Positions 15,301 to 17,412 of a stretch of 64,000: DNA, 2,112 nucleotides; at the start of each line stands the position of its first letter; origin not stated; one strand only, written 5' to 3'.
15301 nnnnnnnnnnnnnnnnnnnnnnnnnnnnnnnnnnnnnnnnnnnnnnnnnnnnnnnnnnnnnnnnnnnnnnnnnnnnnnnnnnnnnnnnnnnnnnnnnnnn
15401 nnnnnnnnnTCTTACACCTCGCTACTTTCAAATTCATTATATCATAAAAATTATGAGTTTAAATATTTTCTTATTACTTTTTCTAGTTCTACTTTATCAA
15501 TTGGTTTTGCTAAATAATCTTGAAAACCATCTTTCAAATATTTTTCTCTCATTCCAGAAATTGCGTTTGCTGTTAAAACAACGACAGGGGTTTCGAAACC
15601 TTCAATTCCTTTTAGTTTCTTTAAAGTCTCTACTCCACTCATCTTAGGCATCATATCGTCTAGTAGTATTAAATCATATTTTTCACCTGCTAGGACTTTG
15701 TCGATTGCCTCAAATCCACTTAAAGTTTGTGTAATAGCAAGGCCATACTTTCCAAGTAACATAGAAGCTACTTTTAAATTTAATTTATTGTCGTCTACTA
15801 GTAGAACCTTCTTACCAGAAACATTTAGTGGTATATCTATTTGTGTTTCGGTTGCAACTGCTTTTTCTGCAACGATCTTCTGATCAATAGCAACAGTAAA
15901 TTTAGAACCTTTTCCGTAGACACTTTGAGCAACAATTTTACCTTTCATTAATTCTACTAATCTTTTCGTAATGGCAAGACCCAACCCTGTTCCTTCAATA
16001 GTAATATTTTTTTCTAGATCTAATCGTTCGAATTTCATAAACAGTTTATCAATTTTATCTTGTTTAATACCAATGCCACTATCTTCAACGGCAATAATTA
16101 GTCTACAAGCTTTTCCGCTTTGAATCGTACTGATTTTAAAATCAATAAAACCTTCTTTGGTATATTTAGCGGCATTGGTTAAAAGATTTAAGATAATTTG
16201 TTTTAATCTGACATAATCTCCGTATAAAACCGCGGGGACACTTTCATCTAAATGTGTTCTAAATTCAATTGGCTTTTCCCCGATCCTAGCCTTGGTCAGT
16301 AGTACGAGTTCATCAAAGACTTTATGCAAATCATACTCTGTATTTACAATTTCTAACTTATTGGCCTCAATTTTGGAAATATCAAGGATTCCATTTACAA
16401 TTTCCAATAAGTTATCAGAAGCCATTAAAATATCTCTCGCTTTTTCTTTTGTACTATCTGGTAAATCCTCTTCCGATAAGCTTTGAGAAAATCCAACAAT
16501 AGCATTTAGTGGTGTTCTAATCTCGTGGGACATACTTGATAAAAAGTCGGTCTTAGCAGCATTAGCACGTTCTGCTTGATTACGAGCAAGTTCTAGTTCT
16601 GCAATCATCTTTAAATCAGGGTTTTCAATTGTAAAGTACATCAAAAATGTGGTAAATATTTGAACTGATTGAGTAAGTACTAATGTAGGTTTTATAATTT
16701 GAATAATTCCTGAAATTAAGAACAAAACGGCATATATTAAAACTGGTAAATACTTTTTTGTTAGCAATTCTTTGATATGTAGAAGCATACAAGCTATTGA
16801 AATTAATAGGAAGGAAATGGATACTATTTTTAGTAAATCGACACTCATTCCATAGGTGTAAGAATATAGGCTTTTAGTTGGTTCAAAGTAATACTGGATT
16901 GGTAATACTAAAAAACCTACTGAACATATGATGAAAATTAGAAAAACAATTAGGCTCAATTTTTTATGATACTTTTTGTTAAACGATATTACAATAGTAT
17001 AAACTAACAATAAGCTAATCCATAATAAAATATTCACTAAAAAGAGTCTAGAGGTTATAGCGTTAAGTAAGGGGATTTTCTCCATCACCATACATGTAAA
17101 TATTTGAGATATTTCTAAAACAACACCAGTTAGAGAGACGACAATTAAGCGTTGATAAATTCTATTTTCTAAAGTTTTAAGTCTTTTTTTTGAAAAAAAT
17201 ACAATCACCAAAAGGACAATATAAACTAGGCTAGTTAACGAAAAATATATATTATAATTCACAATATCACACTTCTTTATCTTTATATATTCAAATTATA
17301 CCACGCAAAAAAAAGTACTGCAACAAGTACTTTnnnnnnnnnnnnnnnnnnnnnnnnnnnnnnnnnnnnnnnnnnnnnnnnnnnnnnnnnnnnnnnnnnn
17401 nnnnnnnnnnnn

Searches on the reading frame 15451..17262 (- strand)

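Call 28: search_protein_families(library=pfam, proteins=[window:15451-17262:-], max_evalue=0.0001)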
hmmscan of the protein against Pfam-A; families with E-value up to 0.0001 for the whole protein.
window:15451-17262:- (603 aa): 3 families
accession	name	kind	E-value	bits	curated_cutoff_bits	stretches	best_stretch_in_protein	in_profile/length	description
PF02518.31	HATPase_c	-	2.7e-25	89.4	26.4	1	348-461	1-109/111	Histidine kinase-, DNA gyrase B-, and HSP90-like ATPase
PF00072.30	Response_reg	-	1.5e-22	80.3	30.2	1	486-597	1-110/111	Response regulator receiver domain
PF00512.31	HisKA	-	2.1e-17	63.4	26.9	1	236-300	1-65/66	His Kinase A (phospho-acceptor) domain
